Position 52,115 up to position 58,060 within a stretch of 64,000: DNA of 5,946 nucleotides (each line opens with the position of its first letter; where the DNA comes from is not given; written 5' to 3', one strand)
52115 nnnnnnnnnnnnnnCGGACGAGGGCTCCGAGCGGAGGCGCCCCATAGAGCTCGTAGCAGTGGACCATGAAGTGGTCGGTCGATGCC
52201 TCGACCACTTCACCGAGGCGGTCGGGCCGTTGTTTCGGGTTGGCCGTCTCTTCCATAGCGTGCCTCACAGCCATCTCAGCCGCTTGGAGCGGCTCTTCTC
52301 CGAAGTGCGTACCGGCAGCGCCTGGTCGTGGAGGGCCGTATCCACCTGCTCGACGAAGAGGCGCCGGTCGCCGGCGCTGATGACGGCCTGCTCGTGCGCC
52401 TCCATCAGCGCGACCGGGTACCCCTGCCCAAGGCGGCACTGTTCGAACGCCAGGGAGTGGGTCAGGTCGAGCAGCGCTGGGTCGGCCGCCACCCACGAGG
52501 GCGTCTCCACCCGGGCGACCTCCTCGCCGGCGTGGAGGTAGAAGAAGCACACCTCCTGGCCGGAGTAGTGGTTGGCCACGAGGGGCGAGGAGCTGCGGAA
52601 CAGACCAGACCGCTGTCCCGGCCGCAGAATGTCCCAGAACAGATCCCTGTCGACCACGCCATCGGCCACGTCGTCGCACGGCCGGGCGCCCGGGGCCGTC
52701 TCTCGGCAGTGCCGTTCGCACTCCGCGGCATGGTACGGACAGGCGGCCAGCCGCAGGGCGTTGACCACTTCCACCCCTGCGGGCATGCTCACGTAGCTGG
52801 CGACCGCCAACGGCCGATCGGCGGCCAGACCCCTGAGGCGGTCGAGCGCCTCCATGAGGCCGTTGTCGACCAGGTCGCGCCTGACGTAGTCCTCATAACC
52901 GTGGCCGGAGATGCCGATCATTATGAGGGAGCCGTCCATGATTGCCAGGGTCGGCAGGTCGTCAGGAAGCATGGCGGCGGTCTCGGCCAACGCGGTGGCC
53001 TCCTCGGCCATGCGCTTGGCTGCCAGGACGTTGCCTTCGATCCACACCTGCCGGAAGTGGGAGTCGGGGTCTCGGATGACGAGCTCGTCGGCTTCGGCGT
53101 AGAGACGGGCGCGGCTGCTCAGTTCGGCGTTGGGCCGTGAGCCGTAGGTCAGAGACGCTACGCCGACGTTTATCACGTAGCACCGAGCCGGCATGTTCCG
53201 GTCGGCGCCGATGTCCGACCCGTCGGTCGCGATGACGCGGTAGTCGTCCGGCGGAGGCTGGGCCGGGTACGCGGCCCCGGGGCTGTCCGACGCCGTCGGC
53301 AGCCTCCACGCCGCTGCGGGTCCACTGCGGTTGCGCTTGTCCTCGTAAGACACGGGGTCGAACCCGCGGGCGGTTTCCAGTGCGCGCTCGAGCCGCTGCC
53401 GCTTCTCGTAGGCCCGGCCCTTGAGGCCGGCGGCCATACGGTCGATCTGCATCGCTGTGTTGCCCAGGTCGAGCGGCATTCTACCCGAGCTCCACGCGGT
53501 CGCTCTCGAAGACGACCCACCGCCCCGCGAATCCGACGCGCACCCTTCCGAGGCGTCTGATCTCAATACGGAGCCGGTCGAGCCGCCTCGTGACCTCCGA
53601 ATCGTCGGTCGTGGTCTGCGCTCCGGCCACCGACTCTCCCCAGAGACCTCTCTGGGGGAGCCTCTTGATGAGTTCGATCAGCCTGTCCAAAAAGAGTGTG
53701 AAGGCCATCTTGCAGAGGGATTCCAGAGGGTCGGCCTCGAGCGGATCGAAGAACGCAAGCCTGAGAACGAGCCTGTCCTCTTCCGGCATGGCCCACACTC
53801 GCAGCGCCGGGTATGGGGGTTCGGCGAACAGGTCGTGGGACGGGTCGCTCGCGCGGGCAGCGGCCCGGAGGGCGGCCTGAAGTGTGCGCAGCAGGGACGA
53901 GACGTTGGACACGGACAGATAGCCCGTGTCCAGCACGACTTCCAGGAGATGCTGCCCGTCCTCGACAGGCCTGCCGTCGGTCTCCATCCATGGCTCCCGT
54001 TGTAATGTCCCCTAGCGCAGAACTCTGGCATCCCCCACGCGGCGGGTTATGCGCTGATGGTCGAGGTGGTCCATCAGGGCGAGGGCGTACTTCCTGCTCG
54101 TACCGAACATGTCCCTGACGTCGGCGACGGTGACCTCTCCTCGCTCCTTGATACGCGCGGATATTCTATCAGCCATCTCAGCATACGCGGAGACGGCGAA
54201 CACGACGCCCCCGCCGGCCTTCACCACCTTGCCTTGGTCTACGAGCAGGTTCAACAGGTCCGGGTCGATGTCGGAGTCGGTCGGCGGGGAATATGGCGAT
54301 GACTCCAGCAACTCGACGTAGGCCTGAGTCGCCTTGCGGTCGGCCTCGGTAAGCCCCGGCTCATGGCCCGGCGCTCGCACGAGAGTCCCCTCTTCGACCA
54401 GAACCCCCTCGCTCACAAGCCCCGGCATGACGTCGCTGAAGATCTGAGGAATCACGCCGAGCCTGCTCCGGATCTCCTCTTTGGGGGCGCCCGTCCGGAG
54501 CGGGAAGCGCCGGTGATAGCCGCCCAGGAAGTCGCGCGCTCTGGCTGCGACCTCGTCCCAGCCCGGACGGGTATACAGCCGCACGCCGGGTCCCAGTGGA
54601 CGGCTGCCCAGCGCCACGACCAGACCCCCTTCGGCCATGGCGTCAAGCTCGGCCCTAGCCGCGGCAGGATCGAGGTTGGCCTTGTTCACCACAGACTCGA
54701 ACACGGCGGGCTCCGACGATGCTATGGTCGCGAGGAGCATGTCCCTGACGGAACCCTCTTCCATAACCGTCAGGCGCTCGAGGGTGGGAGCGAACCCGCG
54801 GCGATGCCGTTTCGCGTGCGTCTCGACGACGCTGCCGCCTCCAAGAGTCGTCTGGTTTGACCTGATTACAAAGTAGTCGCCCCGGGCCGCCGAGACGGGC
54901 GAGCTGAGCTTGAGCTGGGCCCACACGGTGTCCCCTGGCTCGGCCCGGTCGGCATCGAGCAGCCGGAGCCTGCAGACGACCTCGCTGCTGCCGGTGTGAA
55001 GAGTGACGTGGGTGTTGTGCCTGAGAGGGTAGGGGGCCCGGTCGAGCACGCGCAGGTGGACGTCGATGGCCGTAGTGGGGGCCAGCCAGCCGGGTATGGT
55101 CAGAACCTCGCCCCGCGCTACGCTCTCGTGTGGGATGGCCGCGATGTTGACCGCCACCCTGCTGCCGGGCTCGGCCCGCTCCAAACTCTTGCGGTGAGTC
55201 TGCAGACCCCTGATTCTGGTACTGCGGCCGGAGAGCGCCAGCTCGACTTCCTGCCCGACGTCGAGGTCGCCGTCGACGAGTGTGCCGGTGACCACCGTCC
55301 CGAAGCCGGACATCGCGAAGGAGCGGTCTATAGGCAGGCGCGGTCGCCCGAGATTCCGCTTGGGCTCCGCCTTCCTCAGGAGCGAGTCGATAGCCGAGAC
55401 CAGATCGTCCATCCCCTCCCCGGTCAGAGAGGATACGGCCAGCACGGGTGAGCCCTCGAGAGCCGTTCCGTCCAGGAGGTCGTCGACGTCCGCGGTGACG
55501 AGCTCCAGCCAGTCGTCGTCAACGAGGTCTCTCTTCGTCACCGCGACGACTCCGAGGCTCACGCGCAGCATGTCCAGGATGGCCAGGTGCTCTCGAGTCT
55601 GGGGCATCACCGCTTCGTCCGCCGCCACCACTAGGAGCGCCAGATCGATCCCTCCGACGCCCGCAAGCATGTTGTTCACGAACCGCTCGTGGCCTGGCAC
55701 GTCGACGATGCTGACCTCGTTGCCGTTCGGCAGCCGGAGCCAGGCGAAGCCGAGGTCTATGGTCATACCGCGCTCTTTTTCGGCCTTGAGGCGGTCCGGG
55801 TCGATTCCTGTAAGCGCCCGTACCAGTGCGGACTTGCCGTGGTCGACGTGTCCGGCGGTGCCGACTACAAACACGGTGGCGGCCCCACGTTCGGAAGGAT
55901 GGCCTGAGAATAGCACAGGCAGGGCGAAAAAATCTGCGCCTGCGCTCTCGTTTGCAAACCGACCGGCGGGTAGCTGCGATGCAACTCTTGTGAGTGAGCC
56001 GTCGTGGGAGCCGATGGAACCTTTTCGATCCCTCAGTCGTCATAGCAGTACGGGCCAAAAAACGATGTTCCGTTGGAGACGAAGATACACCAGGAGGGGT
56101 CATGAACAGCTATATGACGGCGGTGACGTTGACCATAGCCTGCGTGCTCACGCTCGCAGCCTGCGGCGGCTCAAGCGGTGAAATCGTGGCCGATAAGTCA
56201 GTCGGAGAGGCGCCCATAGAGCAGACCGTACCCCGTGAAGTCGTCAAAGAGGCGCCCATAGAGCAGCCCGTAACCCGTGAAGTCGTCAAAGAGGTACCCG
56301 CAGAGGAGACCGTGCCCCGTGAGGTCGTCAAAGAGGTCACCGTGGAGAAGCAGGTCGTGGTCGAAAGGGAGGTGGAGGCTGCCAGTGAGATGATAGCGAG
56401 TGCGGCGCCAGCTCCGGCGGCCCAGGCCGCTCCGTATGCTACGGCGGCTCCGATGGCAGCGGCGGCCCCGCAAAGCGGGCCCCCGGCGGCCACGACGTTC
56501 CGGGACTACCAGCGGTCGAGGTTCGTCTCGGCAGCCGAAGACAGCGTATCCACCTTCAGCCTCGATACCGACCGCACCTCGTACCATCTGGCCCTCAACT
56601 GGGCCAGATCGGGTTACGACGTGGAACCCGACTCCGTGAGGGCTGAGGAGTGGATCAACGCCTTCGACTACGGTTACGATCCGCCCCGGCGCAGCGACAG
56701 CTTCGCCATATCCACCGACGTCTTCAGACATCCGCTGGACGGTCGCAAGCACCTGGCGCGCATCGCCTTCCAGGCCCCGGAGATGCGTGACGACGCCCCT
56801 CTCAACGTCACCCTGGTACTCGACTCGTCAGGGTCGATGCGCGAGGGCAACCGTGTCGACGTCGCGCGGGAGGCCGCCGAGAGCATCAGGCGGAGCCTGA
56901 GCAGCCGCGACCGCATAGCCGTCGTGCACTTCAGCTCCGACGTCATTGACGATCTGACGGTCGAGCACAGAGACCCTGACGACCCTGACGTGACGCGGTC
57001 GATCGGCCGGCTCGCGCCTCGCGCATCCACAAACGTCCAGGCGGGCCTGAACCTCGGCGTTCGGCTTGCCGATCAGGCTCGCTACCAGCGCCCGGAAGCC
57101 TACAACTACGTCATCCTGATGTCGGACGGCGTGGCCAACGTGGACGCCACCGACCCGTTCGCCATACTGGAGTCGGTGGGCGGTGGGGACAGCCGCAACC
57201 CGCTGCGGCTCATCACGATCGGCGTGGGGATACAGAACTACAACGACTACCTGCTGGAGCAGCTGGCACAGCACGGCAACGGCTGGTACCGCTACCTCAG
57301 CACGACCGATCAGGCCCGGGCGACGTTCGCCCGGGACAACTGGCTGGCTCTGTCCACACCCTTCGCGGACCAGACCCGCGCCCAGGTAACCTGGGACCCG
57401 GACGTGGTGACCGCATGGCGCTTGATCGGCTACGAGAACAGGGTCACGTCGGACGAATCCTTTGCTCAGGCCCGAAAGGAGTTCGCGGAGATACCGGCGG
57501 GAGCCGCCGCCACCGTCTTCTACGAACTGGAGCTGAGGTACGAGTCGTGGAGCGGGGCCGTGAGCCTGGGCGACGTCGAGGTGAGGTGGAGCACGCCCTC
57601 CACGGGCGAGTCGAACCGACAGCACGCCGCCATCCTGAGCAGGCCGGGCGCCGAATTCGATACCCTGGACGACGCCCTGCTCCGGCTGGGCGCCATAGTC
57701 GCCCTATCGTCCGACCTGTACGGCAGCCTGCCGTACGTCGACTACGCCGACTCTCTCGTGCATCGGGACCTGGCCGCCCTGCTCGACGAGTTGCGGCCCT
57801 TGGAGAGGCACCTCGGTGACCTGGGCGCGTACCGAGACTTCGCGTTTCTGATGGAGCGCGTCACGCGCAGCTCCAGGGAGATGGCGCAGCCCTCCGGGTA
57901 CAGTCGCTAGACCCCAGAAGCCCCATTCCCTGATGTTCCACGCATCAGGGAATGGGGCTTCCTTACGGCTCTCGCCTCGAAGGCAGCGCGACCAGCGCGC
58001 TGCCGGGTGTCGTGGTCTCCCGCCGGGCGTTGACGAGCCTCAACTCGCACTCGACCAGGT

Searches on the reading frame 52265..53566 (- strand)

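Call 51: search_protein_families(library=pfam, proteins=[window:52265-53566:-], max_evalue=0.00001)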
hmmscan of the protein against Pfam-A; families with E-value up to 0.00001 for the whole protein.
window:52265-53566:- (433 aa): 1 family
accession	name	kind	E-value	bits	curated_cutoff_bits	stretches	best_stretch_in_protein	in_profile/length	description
PF09376.16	NurA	-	5e-20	72.5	21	1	110-396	2-254/254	NurA domain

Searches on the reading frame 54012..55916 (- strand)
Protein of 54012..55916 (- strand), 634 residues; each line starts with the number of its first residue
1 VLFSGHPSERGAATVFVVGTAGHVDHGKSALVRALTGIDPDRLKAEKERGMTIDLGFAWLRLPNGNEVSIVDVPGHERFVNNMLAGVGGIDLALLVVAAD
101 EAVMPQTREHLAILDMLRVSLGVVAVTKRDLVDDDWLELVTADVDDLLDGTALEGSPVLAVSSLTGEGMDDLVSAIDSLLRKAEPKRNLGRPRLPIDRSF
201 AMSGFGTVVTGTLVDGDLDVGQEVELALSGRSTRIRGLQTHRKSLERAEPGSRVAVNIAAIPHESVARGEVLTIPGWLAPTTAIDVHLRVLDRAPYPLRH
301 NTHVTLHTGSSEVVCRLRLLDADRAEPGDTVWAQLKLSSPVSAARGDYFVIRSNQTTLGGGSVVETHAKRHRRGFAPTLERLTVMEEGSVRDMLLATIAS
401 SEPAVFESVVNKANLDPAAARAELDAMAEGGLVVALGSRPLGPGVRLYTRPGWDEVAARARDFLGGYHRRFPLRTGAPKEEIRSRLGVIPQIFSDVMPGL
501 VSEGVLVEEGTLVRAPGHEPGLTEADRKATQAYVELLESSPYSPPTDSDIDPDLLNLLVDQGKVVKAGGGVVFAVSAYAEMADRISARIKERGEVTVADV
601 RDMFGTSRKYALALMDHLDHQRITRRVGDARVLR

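Call 51: search_protein_families(library=pfam, proteins=[window:54012-55916:-], max_evalue=0.00001)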
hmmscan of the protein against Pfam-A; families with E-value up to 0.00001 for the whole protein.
window:54012-55916:- (634 aa): 6 families
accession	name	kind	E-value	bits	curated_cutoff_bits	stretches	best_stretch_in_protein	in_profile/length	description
PF00009.33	GTP_EFTU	-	4e-34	118.3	26.5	1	17-180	5-186/188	Elongation factor Tu GTP binding domain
PF09107.17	SelB-wing_3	-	1.6e-19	69.6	23.2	1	589-633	3-47/47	Elongation factor SelB, winged helix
PF03144.31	GTP_EFTU_D2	-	3e-13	50.4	30.3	1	206-273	1-73/73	Elongation factor Tu domain 2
PF25461.1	Beta-barrel_SelB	-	4.7e-13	49.7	27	1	292-369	8-79/80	Selenocysteine-specific elongation factor, beta-barrel domain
PF09106.17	SelB-wing_2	-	4.9e-10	39.8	22.3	1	463-514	3-56/57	Elongation factor SelB, winged helix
PF01926.29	MMR_HSR1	-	3.9e-07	30.6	21.9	1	18-114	2-100/113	50S ribosome-binding GTPase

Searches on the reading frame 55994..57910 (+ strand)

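Call 51: search_protein_families(library=pfam, proteins=[window:55994-57910:+], max_evalue=0.00001)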
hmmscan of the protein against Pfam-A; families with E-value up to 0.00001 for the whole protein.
window:55994-57910:+ (638 aa): 5 families
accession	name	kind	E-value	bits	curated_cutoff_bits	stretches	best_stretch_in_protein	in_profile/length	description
PF12450.13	vWF_A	-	1.1e-18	67.5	25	1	167-255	5-93/94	von Willebrand factor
PF00092.34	VWA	-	3.6e-14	53.8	23.8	1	271-431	1-158/174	von Willebrand factor type A domain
PF12034.13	YfbK_C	-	2.5e-12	47.8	25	1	457-514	6-63/184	Uncharacterized protein YfbK, C-terminal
PF13519.12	VWA_2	-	1.5e-11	45.3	27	1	273-379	2-106/107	von Willebrand factor type A domain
PF13768.12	VWA_3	-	6.1e-08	33.3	27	1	271-433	2-154/155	von Willebrand factor type A domain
